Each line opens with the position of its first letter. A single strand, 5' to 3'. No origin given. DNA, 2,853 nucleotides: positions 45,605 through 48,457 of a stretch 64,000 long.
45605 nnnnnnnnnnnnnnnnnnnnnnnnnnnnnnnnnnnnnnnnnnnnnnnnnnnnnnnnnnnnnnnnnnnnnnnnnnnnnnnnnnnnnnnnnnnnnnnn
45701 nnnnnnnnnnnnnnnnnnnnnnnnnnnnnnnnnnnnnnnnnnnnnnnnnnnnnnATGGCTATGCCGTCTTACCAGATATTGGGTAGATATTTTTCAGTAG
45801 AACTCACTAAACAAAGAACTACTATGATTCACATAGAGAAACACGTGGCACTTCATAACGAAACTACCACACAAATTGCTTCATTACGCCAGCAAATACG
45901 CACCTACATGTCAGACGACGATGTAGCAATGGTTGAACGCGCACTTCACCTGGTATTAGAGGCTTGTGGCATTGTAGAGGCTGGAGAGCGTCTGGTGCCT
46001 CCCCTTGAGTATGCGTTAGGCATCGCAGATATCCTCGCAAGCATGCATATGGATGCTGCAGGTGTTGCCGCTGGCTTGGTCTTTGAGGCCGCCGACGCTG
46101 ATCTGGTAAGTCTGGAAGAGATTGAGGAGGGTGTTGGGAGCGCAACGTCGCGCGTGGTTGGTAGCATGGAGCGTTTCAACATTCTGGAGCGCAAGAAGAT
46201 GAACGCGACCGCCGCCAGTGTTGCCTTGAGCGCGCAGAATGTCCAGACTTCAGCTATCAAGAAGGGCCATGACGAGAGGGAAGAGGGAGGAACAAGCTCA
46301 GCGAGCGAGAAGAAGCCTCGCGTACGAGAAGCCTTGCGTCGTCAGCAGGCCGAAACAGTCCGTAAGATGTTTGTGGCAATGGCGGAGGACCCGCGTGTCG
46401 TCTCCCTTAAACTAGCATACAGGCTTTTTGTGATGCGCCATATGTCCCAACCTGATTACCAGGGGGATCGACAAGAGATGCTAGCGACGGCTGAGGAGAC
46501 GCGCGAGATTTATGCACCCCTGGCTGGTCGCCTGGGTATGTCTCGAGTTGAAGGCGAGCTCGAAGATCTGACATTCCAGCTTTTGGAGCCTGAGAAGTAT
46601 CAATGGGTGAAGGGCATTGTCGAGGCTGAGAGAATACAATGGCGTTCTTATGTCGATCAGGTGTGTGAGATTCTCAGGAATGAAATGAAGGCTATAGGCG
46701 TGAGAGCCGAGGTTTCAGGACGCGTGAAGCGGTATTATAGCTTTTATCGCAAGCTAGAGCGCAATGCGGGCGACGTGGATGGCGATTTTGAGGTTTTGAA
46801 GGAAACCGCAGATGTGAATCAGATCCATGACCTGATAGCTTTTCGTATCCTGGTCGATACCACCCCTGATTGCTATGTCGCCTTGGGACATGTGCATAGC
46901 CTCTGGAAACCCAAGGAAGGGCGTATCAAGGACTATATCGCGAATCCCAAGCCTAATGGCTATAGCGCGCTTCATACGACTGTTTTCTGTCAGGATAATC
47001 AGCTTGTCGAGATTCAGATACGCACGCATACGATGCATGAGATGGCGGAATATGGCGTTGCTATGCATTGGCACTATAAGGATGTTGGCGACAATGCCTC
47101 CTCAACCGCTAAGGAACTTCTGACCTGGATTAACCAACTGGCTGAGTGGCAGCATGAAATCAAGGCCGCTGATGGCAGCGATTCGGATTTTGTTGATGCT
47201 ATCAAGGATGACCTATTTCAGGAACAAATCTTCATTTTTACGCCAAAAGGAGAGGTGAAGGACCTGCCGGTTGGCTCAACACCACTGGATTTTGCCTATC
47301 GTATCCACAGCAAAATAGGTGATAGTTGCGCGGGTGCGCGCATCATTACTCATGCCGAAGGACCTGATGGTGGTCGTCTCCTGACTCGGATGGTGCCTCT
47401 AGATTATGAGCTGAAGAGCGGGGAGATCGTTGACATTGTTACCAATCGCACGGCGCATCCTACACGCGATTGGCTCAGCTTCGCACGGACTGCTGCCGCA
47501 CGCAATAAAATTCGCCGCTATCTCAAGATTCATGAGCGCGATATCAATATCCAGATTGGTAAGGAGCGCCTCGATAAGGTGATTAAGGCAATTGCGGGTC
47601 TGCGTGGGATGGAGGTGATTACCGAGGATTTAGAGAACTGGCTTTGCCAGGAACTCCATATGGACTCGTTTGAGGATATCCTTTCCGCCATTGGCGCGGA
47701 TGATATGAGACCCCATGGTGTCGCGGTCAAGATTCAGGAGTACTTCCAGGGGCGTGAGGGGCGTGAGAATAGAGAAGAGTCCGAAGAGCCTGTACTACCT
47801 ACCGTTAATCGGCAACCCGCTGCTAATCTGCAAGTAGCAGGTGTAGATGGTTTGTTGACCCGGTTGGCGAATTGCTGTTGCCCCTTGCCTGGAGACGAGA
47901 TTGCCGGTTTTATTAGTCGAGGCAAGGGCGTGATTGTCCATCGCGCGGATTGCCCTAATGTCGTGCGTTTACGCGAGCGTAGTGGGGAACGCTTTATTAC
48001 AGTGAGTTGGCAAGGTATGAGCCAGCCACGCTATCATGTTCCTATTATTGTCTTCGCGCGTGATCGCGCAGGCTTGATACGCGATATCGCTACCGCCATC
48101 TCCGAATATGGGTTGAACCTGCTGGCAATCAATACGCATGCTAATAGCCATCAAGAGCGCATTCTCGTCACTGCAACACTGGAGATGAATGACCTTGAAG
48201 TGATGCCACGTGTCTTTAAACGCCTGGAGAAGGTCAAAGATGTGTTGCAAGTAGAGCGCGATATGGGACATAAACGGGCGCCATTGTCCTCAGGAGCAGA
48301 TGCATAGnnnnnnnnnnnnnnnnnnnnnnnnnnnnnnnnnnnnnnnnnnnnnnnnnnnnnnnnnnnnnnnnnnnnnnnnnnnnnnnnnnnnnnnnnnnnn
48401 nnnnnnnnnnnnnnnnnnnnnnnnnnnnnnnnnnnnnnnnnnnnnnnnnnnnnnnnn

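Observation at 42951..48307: Tandem full-length RelA/SpoT paralogs: bifunctional Rel followed by a hydrolase-degenerate copy that keeps the RXKD-type synthetase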

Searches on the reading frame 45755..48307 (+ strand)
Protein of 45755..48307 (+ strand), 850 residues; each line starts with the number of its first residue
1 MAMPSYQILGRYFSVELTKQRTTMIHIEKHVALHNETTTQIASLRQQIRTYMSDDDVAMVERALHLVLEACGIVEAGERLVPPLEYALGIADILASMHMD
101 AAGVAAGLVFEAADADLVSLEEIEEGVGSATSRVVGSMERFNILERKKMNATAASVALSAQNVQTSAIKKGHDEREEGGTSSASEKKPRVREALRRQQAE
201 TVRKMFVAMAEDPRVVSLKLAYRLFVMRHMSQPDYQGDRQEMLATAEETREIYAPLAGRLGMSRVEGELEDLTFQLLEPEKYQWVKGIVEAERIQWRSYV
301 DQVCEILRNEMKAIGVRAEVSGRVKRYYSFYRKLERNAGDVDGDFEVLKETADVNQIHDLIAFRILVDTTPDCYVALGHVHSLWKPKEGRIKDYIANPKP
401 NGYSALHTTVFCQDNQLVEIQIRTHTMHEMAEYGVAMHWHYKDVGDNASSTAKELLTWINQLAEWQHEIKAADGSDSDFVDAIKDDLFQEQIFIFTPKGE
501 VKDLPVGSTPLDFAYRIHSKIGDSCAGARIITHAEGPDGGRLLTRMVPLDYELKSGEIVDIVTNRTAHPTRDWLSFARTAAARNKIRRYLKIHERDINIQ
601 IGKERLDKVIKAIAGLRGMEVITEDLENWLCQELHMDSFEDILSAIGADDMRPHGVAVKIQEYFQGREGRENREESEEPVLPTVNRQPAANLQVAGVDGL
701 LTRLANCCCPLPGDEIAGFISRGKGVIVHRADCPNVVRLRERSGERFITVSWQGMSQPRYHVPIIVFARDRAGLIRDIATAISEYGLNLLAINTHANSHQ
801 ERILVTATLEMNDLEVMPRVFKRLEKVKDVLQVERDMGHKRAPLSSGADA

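Call 3: search_protein_families(library=pfam, proteins=[window:45755-48307:+], max_evalue=0.01)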
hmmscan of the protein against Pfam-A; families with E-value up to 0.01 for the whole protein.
window:45755-48307:+ (850 aa): 7 families
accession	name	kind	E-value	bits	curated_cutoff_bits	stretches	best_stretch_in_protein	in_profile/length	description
PF04607.23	RelA_SpoT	-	6.4e-37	126.7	27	1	322-443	1-110/113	Region found in RelA / SpoT proteins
PF13328.12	HD_4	-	2.2e-25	89.6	27.2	2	191-262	88-155/156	HD domain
PF02824.27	TGS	-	3e-18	66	22.2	1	492-563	1-60/60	TGS domain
PF13291.12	ACT_4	-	1.6e-15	57.9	27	1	759-835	4-80/80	ACT domain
PF19296.4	RelA_AH_RIS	-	2.4e-07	31.4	23.8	1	576-739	3-178/185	RelA/SpoT, AH and RIS domains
PF01842.31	ACT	-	6.4e-06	26.3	27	1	764-822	3-59/66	ACT domain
PF22629.2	ACT_AHAS_ss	-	0.0064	17.1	27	0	765-832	2-67/67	AHAS small subunit-like ACT domain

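Call 4: search_protein_families(library=ncbifam, proteins=[window:45755-48307:+], max_evalue=0.01)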
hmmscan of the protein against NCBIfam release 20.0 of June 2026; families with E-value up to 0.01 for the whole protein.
window:45755-48307:+ (850 aa): 6 families
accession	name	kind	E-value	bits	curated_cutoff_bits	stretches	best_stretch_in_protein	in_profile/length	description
TIGR00691.1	spoT_relA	subfamily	7.9e-158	526.8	499.2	1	88-835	25-687/687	RelA/SpoT family protein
NF008124.0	PRK10872.1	equivalog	2e-143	479.6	728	2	192-836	125-741/744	GTP diphosphokinase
NF008303.0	PRK11092.1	equivalog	1.4e-131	440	947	2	195-836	112-700/702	bifunctional GTP diphosphokinase/guanosine-3',5'-bis pyrophosphate 3'-pyrophosphohydrolase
NF053588.1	GTPPhKinYjbM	equivalog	2.5e-06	27.4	320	1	320-443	40-161/201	GTP diphosphokinase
NF007171.0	PRK09602.1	subfamily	0.0089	14.9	387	0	504-564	346-396/397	YchF-related putative GTPase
TIGR00655.1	PurU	equivalog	0.0097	15.6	285.95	0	766-817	5-56/280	formyltetrahydrofolate deformylase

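Call 6: search_solved_structures(query=window:45755-48307:+, show_alignments=3, max_evalue=1e-10)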
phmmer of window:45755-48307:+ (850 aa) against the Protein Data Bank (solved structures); distinct sequences matched with E-value up to 1e-10: 18.
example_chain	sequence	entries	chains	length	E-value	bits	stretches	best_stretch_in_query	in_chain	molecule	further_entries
5iqr_8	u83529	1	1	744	7e-127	427.7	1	191-835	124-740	GTP pyrophosphokinase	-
5kps_A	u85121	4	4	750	7.3e-127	427.6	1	191-835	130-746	GTP pyrophosphokinase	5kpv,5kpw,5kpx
5l3p_z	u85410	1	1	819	2.8e-120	405.9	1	191-753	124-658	GTP pyrophosphokinase,GTP pyrophosphokinase,GTP pyrophosphokinase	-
8fr8_I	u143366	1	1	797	5.7e-119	401.5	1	198-833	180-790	GTP pyrophosphokinase RelA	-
6yxa_A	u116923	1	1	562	1.1e-105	357.6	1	194-661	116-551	GTP pyrophosphokinase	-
7oiw_A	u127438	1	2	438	3.6e-77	263.3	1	188-528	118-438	GTP pyrophosphokinase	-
8acu_A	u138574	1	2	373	5.1e-68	233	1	194-466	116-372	GTP pyrophosphokinase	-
1vj7_A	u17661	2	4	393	2.1e-61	211.1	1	195-484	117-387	Bifunctional RELA/SPOT | Bifunctional (p)ppGpp synthase/hydrolase RelA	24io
5xnx_A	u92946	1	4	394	1.2e-59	205.3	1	198-479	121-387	Bifunctional (p)ppGpp synthase/hydrolase RelA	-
6htq_x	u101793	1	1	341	1.8e-59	204.7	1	490-835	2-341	GTP pyrophosphokinase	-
6s2t_A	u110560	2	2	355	2.9e-46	161.1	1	196-428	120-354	(P)ppGpp synthetase I, SpoT/RelA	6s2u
7ohg_A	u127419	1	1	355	2.9e-46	161.1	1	196-428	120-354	Guanosine-3',5'-bis(Diphosphate) 3'-pyrophosphohydrolase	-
6s2v_A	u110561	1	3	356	2.9e-46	161.1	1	196-428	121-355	(P)ppGpp synthetase I, SpoT/RelA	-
7qpr_A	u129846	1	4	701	1.1e-38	136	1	198-754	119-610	ACT domain protein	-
9s6k_B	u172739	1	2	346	6.3e-37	130.2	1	197-435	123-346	GTP pyrophosphokinase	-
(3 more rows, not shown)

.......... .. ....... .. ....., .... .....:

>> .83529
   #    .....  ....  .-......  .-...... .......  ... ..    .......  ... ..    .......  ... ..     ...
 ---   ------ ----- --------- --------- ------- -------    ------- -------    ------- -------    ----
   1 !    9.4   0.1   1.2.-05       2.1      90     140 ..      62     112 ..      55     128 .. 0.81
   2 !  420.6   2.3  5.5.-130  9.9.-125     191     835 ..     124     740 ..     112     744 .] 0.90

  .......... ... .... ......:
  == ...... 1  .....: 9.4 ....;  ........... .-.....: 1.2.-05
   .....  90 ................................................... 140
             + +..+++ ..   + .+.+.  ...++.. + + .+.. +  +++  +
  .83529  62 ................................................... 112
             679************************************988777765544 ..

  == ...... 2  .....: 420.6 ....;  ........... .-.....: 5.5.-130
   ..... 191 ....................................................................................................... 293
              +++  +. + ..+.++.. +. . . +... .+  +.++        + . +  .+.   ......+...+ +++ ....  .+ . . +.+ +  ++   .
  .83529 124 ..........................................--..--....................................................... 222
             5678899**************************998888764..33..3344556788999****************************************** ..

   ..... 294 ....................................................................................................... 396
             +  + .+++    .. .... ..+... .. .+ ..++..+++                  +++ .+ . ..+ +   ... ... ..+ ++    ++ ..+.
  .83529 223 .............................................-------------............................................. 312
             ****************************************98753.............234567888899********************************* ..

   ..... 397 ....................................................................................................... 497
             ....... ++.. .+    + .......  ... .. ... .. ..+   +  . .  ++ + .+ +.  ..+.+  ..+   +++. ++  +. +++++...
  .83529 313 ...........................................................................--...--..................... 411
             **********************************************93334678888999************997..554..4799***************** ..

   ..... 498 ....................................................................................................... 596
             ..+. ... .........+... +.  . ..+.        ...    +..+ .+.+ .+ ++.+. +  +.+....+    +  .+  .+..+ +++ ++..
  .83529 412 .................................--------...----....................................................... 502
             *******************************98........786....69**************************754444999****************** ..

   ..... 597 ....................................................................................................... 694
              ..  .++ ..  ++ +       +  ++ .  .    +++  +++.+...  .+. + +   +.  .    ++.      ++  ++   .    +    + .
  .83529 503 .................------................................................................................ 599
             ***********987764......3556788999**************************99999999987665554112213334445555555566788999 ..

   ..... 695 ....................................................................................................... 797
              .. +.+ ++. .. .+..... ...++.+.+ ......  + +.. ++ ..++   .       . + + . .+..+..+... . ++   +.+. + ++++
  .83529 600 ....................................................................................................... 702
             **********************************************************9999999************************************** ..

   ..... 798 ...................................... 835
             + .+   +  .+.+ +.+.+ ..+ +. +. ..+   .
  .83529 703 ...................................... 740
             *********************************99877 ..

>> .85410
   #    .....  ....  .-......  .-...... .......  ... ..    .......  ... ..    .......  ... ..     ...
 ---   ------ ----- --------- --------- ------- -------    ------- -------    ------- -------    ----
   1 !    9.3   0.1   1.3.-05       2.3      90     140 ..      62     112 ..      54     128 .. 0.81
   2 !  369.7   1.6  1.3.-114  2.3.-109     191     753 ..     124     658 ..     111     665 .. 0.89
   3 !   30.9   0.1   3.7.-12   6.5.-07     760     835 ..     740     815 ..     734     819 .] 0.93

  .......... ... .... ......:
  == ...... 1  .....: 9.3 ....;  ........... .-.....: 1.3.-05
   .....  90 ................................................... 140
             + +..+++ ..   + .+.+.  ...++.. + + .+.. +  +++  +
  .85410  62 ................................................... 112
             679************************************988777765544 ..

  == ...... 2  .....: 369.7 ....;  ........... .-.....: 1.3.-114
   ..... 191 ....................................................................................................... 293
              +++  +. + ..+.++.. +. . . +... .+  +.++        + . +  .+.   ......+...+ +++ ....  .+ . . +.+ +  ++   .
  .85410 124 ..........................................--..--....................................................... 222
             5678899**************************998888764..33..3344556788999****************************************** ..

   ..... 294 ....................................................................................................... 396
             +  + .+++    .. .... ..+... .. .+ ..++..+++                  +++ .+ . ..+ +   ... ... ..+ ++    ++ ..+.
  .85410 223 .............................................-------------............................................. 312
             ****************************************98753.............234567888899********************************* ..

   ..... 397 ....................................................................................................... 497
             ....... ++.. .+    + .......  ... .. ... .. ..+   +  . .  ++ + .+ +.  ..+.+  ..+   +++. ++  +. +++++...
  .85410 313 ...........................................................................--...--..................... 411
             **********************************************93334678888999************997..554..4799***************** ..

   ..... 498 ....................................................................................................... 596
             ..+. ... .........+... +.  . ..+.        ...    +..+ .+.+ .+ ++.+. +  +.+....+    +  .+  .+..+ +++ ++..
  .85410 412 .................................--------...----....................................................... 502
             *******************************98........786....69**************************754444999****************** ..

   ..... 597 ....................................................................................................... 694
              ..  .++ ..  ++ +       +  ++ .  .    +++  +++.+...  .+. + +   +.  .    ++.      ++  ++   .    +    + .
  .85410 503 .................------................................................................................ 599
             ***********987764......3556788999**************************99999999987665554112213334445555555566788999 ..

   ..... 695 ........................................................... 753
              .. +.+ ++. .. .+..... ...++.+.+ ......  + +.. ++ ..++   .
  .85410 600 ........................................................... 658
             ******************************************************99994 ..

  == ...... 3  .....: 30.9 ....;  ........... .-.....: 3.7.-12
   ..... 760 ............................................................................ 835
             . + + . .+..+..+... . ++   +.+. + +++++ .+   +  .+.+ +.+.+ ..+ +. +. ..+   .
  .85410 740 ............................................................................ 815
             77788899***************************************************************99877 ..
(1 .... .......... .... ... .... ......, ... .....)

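Call 8: find_homologous_proteins(query=window:45755-48307:+, max_evalue=1e-20)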
Query window:45755-48307:+ (850 aa): 7725 proteins with E <= 1e-20 among 8000 candidates; the best 120 are listed.
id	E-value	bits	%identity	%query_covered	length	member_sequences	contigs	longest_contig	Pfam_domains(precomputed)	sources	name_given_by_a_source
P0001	0.0e+0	1853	100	96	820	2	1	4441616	PF04607.24,PF13328.13,PF02824.28,PF13291.13,PF01842.32,PF28438.1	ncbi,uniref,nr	ncbi:(p)ppGpp synthetase [Ktedonospora formicarum]|uniref:(P)ppGpp synthetase n=1 Tax=Ktedonospora f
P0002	0.0e+0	1547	82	96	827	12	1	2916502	PF04607.24,PF13328.13,PF19296.6,PF02824.28,PF13291.13,PF01842.32,PF28438.1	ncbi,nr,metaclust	ncbi:RelA/SpoT family protein [Ktedonobacter racemifer]|nr:RelA/SpoT family protein [Ktedonobacter r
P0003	0.0e+0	1249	70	93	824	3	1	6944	PF04607.24,PF13328.13,PF19296.6,PF02824.28,PF13291.13,PF01842.32,PF28438.1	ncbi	-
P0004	0.0e+0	1243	68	95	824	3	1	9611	PF04607.24,PF13328.13,PF19296.6,PF02824.28,PF13291.13,PF01842.32,PF28438.1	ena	-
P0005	0.0e+0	1240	67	95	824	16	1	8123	PF04607.24,PF13328.13,PF19296.6,PF02824.28,PF13291.13,PF01842.32,PF28438.1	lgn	-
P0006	0.0e+0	1239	68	95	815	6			PF04607.24,PF13328.13,PF19296.6,PF02824.28,PF13291.13,PF28438.1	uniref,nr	uniref:(P)ppGpp synthetase n=1 Tax=Thermosporothrix sp. COM3 TaxID=2490863 RepID=A0A455SZ19_9CHLR|nr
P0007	0.0e+0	1236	68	96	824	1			PF04607.24,PF13328.13,PF19296.6,PF02824.28,PF13291.13,PF01842.32,PF28438.1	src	-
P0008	0.0e+0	1234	69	93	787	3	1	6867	PF04607.24,PF13328.13,PF19296.6,PF02824.28,PF13291.13,PF28438.1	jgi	jgi:GTP diphosphokinase / guanosine-3',5'-bis(diphosphate) 3'-diphosphatase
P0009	0.0e+0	1229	67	96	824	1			PF04607.24,PF13328.13,PF19296.6,PF02824.28,PF13291.13,PF01842.32,PF28438.1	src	-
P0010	0.0e+0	1227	67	96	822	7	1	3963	PF04607.24,PF13328.13,PF19296.6,PF02824.28,PF13291.13,PF01842.32,PF28438.1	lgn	-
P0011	0.0e+0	1227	67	96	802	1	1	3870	PF04607.24,PF13328.13,PF19296.6,PF02824.28,PF13291.13,PF01842.32,PF28438.1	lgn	-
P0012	0.0e+0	1227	69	93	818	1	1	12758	PF04607.24,PF13328.13,PF19296.6,PF02824.28,PF13291.13,PF01842.32,PF28438.1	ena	-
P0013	0.0e+0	1226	66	96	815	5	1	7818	PF04607.24,PF13328.13,PF19296.6,PF02824.28,PF13291.13,PF01842.32,PF28438.1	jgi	jgi:guanosine-3',5'-bis(diphosphate) 3'-pyrophosphohydrolase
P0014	0.0e+0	1224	66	96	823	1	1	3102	PF04607.24,PF13328.13,PF19296.6,PF02824.28,PF13291.13,PF01842.32,PF28438.1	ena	-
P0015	0.0e+0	1221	67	96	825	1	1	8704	PF04607.24,PF13328.13,PF19296.6,PF02824.28,PF13291.13,PF01842.32,PF28438.1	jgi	jgi:guanosine-3',5'-bis(diphosphate) 3'-pyrophosphohydrolase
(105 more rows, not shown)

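Call 17: find_related_loci(query=window:45755-48307:+, collection=genome_contigs, flank=8000)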
Query window:45755-48307:+ (850 aa) in genome_contigs; peptide patterns used: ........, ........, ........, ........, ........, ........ (x = any residue, [..] = any of these).
504 stretches matched a pattern; 452 encode a relative of the query (tblastn E <= 1e-3); the best 80 are kept; 80 distinct loci.
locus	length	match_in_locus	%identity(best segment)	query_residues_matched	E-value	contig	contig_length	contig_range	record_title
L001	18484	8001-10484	81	17-841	0e+0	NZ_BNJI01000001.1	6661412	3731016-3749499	Ktedonobacter sp. SOSP1-85 sequence1, whole genome shotgun sequence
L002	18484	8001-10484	81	17-841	0e+0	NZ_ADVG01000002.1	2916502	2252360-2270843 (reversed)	Ktedonobacter racemifer DSM 44963 strain SOSP1-21 Krac_Contig205, whole genome shotgun sequence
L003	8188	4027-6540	66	5-838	0e+0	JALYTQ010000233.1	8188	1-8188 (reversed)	MAG: Chloroflexota bacterium isolate LIV bin34 SD1462_NODE_2085_length_8188_cov_1.353802, whole genome shotgun sequence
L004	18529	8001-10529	65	8-840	0e+0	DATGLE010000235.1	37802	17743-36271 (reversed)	MAG TPA_asm: Ktedonobacteraceae bacterium isolate SMAG_U9878 k141_107868, whole genome shotgun sequence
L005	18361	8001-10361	68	39-841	0e+0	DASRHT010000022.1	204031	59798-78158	MAG TPA_asm: Ktedonobacteraceae bacterium isolate SMAG_U10091 k141_180616, whole genome shotgun sequence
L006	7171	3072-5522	66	22-841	0e+0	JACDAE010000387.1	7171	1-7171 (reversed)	MAG: Ktedonobacteraceae bacterium isolate MGR_bin248 SD2897-2912_k127_3921850, whole genome shotgun sequence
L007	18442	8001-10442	65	22-838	0e+0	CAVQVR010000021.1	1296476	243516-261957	MAG: uncultured Chloroflexia bacterium isolate MFD10064.bin.2.18 genome assembly, contig: contig_906, whole genome shotg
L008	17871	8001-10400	67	48-844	0e+0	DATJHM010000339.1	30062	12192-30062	MAG TPA_asm: Ktedonobacteraceae bacterium isolate SMAG_U15512 k141_9436682, whole genome shotgun sequence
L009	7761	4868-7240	67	39-841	0e+0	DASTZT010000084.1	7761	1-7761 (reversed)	MAG TPA_asm: Ktedonobacteraceae bacterium isolate SMAG_U2476 k141_616973, whole genome shotgun sequence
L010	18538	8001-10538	64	12-841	0e+0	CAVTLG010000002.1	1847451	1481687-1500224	MAG: uncultured Chloroflexia bacterium isolate MFD06714.bin.2.100 genome assembly, contig: contig_16767, whole genome sh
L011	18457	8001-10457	65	27-841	0e+0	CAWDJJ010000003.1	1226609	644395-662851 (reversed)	MAG: uncultured Chloroflexia bacterium isolate MFD06435.bin.2.24 genome assembly, contig: contig_48488, whole genome sho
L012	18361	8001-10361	68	39-841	0e+0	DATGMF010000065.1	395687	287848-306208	MAG TPA_asm: Ktedonosporobacter sp. isolate SMAG_U9905 k141_258859, whole genome shotgun sequence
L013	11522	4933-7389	64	21-840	0e+0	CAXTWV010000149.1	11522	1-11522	MAG TPA_asm: uncultured Ktedonobacteraceae bacterium isolate public_SRR14722087_metawrap_bin.1 genome assembly, contig:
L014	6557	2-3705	66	42-841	0e+0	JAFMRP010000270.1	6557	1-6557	MAG: Ktedonobacteraceae bacterium isolate Bacteria.bin_36 NODE_6060_length_6557_cov_1.061218, whole genome shotgun seque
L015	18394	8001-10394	65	43-838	0e+0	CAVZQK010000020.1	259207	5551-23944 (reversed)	MAG: uncultured Chloroflexia bacterium isolate MFD09603.bin.2.180 genome assembly, contig: contig_31613, whole genome sh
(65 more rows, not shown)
